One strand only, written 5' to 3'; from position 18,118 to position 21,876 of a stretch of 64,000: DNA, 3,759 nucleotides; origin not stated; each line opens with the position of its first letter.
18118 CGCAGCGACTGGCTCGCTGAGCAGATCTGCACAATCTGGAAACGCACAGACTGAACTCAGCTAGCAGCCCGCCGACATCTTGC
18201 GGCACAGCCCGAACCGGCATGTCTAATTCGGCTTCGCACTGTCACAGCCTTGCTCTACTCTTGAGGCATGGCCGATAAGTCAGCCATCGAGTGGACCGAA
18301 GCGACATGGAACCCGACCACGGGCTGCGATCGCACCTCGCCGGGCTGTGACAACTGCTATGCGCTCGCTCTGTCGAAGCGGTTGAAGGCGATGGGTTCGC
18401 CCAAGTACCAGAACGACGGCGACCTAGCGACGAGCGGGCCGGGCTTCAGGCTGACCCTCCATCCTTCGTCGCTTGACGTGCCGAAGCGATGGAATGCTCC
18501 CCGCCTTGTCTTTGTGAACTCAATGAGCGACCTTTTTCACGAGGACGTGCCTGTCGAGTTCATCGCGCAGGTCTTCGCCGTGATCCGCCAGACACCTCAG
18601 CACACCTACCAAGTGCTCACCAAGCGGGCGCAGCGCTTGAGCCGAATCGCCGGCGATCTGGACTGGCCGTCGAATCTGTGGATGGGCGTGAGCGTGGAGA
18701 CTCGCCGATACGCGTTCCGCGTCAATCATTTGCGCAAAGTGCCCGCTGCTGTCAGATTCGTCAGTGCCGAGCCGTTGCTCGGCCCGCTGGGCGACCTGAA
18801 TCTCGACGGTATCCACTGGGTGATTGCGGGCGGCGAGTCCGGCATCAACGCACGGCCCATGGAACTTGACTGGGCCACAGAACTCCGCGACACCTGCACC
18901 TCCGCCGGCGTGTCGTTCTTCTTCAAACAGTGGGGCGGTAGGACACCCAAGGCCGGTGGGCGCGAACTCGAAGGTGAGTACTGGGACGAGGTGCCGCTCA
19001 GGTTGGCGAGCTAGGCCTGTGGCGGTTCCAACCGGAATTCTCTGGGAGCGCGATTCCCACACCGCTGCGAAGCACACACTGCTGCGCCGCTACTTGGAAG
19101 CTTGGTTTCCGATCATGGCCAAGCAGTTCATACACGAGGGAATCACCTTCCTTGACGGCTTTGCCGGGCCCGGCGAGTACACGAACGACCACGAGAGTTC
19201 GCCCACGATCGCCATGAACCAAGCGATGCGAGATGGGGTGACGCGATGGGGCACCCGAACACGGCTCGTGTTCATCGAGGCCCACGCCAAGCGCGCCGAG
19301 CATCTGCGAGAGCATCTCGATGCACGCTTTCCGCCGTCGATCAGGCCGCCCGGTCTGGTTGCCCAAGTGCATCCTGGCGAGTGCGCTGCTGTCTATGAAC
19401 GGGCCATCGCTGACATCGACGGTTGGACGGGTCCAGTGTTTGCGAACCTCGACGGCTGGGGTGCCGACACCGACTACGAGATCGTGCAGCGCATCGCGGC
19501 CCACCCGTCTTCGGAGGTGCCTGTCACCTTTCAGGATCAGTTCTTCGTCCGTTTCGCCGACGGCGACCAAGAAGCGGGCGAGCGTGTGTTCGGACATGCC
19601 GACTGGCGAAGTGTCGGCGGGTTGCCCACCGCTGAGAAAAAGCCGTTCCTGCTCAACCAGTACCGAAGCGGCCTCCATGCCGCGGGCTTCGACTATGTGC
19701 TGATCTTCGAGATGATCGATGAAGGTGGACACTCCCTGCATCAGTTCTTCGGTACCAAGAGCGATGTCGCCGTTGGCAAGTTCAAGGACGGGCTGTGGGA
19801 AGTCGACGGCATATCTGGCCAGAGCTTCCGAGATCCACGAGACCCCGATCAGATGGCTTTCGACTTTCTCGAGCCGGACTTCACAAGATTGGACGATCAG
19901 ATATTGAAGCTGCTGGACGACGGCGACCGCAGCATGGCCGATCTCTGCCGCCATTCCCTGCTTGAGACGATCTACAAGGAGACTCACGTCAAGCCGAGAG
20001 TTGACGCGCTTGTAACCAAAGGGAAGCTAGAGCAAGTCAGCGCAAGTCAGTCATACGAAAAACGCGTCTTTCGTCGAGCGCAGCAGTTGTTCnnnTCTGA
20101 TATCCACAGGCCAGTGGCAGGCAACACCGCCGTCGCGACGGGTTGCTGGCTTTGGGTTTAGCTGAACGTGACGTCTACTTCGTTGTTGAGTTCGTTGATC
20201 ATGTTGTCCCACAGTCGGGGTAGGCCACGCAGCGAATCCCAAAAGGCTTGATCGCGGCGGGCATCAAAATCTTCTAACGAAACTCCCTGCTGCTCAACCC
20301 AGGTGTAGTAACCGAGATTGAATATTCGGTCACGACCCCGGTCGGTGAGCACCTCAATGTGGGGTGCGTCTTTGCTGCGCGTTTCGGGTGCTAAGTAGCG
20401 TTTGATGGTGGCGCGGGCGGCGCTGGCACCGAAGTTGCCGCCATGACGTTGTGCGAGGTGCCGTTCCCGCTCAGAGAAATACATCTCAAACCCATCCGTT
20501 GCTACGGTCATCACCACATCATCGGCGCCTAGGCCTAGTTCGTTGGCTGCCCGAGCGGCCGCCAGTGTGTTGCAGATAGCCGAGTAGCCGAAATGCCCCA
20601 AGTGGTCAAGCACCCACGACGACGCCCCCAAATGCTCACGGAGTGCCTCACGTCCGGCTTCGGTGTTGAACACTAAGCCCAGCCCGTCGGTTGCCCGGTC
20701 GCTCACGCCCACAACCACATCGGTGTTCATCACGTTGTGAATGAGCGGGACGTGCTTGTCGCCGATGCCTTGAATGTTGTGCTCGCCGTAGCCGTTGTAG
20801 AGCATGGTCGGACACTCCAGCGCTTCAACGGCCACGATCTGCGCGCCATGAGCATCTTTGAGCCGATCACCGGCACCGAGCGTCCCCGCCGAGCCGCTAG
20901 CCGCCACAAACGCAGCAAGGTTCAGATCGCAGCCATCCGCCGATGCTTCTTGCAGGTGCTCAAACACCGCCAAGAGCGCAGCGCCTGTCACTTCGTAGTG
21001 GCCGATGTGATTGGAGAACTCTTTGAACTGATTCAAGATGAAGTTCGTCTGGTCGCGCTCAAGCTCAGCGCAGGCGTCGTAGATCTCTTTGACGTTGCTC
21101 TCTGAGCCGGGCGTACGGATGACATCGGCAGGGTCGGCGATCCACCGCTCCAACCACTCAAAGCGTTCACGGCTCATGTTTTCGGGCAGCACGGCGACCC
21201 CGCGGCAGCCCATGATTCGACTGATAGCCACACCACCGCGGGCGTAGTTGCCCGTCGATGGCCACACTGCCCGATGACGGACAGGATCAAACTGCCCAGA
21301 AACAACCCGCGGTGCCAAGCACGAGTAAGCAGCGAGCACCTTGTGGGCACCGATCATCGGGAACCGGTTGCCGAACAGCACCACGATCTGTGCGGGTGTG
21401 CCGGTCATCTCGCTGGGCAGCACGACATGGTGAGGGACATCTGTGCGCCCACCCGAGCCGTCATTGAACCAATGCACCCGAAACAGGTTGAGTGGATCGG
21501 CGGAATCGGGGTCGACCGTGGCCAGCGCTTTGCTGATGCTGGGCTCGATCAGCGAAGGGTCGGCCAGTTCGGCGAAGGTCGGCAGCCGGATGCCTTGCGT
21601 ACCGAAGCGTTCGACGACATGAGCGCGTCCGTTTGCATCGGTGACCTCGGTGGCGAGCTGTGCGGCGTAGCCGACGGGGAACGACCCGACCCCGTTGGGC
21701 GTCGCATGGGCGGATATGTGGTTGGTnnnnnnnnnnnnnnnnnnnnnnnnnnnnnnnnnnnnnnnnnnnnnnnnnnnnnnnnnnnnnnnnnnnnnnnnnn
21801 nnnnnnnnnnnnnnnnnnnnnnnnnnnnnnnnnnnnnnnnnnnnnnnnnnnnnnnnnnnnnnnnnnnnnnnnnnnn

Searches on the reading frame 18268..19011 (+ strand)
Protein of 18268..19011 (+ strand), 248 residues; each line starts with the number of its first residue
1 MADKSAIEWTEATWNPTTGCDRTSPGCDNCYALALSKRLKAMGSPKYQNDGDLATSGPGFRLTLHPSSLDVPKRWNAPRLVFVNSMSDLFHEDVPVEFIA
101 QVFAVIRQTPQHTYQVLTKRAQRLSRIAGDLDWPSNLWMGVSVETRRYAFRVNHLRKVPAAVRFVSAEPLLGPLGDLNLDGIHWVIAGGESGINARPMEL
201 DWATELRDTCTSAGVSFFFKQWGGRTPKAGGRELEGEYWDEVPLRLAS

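Call 4: search_protein_families(library=pfam, proteins=[window:18268-19011:+], max_evalue=0.01)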
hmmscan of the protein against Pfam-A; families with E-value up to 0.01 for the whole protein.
window:18268-19011:+ (248 aa): 2 families
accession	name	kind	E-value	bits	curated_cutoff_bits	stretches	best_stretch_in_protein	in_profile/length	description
PF07505.17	DUF5131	-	5.4e-100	334.3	28.9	1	5-243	2-243/243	Protein of unknown function (DUF5131)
PF17338.8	GP88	-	4.7e-06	27.1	24.4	1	20-167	38-186/230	Gene product 88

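Call 5: search_protein_families(library=padloc, proteins=[window:18268-19011:+], max_evalue=1)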
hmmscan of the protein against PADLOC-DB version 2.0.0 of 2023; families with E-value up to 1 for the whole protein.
window:18268-19011:+ (248 aa): 2 families
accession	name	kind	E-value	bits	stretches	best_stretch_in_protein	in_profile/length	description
PDLC04639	PDC-M41B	-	9e-108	357.2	1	1-244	1-234/241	-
PDLC04569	PDC-M30B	-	7e-103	341.4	1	4-244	3-234/241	-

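Call 6: search_protein_families(library=ncbifam, proteins=[window:18268-19011:+], max_evalue=1)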
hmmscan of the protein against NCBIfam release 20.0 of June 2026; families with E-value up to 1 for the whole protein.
window:18268-19011:+ (248 aa): 1 family
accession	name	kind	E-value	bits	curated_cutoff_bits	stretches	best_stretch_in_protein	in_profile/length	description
TIGR04471.1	rSAM_mob_pairA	equivalog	1.5e-18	67.1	355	1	77-221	55-196/220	radical SAM mobile pair protein A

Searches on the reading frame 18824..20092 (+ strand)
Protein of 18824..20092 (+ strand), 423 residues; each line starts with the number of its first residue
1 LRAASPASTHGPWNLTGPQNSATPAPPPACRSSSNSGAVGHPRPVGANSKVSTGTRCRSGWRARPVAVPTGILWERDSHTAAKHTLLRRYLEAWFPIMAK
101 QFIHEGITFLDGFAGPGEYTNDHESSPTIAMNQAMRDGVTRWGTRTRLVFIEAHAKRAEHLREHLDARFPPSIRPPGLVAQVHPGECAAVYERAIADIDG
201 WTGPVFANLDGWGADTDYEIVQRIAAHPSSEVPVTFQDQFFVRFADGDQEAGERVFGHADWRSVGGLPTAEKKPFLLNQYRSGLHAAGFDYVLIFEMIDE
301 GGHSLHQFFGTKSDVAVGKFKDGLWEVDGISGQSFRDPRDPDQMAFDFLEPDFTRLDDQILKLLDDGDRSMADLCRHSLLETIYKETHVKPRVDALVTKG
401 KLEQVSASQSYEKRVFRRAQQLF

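Call 4: search_protein_families(library=pfam, proteins=[window:18824-20092:+], max_evalue=0.01)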
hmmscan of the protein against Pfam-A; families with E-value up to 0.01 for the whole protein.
window:18824-20092:+ (423 aa): 1 family
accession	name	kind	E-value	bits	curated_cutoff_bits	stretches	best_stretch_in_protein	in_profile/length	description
PF22560.2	GMT-wHTH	-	0.0032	18.3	27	1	338-404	5-77/82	GMT-like wHTH domain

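Call 5: search_protein_families(library=padloc, proteins=[window:18824-20092:+], max_evalue=1)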
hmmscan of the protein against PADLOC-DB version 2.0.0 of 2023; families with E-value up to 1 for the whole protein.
window:18824-20092:+ (423 aa): 5 families
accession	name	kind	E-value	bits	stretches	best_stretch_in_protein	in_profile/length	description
PDLC04567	PDC-M30A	-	2.6e-32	110.3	2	72-164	7-102/381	-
PDLC04568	PDC-M30A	-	4.3e-14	50.6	1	77-409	12-348/368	-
PDLC04566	PDC-M30A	-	1e-13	49.1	2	78-135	12-69/372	-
PDLC04635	PDC-M41A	-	8.2e-07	27.2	1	79-227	11-169/298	-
PDLC04636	PDC-M41A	-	3.1e-06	25.1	1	79-170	9-101/281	-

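Call 6: search_protein_families(library=ncbifam, proteins=[window:18824-20092:+], max_evalue=1)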
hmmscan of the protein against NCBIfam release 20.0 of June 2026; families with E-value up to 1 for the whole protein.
window:18824-20092:+ (423 aa): 1 family
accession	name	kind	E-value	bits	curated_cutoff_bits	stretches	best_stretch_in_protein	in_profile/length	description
TIGR04474.1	tcm_partner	subfamily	5.7e-41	141.2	53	1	79-327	2-262/263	three-Cys-motif partner protein TcmP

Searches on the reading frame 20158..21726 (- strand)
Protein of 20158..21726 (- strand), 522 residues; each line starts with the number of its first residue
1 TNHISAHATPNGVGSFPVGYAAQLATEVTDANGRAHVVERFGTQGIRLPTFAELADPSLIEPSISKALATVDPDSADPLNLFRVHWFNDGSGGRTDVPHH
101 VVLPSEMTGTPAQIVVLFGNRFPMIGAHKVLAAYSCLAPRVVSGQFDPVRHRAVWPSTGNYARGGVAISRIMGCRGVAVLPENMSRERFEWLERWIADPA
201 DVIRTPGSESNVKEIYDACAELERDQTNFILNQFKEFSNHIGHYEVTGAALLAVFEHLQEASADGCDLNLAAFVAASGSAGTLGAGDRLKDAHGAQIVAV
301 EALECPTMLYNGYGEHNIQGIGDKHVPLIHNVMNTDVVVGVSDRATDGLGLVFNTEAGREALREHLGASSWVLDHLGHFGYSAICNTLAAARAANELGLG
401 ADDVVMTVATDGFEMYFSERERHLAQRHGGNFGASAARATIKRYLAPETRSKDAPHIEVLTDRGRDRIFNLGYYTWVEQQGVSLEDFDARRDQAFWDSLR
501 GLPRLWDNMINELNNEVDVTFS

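Call 62: search_protein_families(library=pfam, proteins=[window:20158-21726:-], max_evalue=0.001)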
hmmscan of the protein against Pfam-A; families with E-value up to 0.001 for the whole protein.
window:20158-21726:- (522 aa): 1 family
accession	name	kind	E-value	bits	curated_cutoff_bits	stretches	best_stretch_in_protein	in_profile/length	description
PF00291.31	PALP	-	2.5e-14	53.8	35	1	125-409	34-293/295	Pyridoxal-phosphate dependent enzyme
